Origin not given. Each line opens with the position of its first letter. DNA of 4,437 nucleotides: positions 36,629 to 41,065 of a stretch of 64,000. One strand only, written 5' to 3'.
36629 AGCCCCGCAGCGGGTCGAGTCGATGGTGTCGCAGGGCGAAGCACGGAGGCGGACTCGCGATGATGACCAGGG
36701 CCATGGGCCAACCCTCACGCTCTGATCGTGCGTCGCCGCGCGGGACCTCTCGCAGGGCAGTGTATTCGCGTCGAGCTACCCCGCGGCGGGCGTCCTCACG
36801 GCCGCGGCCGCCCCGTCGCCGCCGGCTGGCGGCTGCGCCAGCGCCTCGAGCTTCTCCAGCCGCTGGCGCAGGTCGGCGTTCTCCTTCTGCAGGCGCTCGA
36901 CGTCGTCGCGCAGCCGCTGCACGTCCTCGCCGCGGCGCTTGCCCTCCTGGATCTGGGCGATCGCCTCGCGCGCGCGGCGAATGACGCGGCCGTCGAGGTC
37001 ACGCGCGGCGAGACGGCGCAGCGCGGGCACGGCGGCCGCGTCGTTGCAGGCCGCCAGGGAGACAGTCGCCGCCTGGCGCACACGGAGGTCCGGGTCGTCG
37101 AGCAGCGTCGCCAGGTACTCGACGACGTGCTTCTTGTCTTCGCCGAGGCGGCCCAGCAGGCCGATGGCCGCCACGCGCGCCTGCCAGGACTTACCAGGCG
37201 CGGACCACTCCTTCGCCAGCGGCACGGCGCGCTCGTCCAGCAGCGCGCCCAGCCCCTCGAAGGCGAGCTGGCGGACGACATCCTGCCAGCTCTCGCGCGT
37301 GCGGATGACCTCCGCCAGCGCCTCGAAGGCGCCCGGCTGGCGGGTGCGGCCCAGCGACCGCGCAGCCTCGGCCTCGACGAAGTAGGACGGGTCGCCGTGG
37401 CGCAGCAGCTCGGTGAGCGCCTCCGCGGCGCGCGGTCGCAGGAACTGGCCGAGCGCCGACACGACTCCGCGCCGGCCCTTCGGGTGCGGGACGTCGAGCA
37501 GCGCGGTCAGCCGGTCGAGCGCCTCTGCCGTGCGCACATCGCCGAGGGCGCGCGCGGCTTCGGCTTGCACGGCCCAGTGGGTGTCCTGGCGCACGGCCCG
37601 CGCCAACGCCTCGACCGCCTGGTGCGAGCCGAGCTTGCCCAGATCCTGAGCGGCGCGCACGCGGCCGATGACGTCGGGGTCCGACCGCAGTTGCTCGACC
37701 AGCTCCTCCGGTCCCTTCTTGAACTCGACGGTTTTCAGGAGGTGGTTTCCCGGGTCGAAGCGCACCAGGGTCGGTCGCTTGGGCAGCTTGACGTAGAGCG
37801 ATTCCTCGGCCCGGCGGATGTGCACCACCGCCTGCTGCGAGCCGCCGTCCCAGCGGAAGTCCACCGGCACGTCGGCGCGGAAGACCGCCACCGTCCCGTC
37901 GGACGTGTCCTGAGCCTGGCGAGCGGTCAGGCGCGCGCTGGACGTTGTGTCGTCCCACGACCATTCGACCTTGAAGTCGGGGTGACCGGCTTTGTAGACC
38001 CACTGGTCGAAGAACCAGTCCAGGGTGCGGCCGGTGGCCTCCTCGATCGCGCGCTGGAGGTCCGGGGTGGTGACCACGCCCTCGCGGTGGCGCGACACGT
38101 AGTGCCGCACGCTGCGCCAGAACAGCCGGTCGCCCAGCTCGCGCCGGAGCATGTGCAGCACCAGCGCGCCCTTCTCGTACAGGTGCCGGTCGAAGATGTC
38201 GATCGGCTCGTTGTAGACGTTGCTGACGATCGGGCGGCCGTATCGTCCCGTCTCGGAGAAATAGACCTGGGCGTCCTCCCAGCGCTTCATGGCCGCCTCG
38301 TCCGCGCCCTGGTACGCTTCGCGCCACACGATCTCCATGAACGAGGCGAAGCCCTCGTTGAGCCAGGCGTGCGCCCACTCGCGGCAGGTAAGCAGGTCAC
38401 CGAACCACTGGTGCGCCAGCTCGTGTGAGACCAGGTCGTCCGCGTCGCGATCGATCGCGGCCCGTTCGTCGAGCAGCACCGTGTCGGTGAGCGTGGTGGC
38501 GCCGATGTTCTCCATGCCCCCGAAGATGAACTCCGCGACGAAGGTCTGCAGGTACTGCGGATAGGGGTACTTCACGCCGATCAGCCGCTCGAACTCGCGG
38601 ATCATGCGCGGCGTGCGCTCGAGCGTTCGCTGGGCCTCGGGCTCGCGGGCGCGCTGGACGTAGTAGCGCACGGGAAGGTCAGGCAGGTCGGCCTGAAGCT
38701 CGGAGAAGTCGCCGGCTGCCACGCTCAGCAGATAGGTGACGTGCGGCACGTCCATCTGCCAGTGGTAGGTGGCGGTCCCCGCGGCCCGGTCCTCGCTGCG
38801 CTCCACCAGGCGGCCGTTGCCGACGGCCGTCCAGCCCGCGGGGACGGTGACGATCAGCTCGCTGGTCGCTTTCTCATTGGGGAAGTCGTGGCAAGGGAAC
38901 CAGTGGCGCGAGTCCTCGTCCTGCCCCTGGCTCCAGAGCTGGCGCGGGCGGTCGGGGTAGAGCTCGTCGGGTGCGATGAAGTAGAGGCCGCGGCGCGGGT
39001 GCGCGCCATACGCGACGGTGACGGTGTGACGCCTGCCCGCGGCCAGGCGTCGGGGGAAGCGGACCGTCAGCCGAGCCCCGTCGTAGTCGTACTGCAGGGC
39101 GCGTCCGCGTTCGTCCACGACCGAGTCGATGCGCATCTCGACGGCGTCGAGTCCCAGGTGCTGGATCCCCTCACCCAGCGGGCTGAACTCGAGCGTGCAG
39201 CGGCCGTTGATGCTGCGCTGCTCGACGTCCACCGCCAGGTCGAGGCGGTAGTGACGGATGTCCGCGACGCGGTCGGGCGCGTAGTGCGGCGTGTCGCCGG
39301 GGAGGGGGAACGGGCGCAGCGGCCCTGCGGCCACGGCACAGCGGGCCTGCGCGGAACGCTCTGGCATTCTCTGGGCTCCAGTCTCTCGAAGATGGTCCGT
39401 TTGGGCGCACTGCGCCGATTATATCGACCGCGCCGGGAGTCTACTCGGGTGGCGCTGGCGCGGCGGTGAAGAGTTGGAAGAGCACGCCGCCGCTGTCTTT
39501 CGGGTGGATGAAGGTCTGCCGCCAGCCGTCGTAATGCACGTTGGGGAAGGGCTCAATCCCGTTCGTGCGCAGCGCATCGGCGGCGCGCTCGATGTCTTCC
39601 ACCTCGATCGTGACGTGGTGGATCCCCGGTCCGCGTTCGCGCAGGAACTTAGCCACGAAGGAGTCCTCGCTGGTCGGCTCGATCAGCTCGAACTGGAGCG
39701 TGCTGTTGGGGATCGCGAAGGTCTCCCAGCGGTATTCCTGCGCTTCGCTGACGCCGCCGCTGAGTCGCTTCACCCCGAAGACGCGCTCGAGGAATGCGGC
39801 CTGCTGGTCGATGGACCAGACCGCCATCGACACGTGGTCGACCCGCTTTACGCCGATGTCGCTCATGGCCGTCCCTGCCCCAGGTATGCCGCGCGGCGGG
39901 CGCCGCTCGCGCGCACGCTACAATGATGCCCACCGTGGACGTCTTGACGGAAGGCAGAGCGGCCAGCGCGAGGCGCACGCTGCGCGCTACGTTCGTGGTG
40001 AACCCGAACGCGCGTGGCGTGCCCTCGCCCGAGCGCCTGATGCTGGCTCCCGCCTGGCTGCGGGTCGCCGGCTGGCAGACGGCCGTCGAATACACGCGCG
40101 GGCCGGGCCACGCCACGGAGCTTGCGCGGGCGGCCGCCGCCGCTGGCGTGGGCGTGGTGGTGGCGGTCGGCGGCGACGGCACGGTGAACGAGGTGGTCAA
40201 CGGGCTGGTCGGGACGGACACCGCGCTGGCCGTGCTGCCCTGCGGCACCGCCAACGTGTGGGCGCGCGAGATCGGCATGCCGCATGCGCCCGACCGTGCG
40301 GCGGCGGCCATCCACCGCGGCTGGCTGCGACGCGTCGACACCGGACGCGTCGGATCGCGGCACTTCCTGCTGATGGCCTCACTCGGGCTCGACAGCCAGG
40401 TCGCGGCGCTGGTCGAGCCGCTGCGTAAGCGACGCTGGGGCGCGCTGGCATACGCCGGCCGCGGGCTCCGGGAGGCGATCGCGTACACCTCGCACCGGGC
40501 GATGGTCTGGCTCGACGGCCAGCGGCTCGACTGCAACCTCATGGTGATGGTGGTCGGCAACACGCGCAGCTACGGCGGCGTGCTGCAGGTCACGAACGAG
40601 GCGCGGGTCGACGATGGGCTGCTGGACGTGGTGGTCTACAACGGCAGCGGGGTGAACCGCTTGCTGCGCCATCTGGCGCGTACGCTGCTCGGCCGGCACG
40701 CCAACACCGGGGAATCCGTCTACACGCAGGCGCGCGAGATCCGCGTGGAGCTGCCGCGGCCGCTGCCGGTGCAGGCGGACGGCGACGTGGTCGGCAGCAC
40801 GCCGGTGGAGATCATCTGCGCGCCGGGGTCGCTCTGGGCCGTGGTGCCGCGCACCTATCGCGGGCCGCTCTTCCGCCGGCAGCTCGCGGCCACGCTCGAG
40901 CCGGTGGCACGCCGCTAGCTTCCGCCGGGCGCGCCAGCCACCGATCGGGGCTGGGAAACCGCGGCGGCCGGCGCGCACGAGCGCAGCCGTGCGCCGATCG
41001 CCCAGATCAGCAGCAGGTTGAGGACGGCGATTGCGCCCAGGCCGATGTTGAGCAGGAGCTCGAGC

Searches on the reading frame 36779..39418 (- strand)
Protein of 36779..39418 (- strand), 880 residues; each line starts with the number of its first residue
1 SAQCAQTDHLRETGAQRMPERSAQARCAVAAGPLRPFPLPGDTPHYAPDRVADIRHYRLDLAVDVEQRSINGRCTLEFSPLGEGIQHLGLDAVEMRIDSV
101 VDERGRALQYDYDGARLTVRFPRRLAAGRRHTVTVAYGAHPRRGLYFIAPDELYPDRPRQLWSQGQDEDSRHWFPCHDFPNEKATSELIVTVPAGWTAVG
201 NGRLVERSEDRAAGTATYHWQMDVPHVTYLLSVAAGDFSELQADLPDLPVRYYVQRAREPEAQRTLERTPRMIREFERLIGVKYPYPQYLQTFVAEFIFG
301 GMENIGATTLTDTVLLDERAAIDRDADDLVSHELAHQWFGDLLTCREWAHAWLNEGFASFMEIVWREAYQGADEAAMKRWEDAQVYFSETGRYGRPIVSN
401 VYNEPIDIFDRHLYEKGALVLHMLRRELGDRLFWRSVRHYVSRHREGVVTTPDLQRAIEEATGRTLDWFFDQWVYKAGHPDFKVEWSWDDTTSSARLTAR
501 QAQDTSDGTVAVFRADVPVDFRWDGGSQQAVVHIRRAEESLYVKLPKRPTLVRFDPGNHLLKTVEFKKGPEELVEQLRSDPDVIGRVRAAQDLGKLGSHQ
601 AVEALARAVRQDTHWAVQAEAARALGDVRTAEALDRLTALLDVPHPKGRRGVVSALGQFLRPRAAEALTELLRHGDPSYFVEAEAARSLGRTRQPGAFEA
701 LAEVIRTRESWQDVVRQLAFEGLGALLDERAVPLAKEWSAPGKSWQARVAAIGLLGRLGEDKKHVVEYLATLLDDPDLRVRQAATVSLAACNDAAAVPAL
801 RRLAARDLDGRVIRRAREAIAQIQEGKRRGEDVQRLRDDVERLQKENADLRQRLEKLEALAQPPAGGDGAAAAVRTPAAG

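Call 43: search_protein_families(library=pfam, proteins=[window:36779-39418:-], max_evalue=0.01)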
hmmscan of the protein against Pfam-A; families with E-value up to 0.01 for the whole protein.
window:36779-39418:- (880 aa): 6 families
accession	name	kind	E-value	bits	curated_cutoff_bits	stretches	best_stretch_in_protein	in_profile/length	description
PF01433.26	Peptidase_M1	-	1.1e-51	176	27.7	1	265-473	2-218/218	Peptidase family M1 domain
PF13646.12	HEAT_2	-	7.3e-36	122.8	27.7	3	571-649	2-79/88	HEAT repeats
PF17900.6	Peptidase_M1_N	-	1.5e-21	77.8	25.8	1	56-230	4-186/186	Peptidase M1 N-terminal domain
PF03130.22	HEAT_PBS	-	1.1e-10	41.4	20.9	0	617-642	1-26/27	PBS lyase HEAT-like repeat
PF02985.28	HEAT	-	6.9e-08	32.5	23.5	0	766-789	2-25/31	HEAT repeat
PF08713.17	DNA_alkylation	-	1.5e-05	25.2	21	1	696-789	85-180/213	DNA alkylation repair enzyme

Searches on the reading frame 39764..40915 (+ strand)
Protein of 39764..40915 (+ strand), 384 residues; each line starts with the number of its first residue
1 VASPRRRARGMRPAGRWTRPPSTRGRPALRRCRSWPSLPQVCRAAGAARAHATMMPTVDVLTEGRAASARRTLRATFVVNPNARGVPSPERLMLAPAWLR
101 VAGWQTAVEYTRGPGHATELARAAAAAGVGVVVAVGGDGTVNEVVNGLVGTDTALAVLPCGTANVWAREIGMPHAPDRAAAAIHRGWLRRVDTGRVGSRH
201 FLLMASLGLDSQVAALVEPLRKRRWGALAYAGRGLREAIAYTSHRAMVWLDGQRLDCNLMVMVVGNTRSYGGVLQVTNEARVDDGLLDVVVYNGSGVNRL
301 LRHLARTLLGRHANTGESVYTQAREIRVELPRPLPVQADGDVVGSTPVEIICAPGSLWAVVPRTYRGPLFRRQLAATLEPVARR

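Call 43: search_protein_families(library=pfam, proteins=[window:39764-40915:+], max_evalue=0.01)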
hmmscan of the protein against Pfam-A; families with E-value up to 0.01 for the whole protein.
window:39764-40915:+ (384 aa): 4 families
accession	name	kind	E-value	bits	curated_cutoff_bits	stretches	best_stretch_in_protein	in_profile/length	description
PF00781.29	DAGK_cat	-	2.4e-29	101.9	23.6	1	74-196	1-125/125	Diacylglycerol kinase catalytic domain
PF19279.4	YegS_C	-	2.5e-27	96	27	1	206-357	4-154/158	YegS C-terminal NAD kinase beta sandwich-like domain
PF01513.26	NAD_kinase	-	0.0058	17.4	25.5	1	116-162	60-106/130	ATP-NAD kinase N-terminal domain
PF00609.24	DAGK_acc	-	0.0092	16.8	27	0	207-341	8-157/158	Diacylglycerol kinase accessory domain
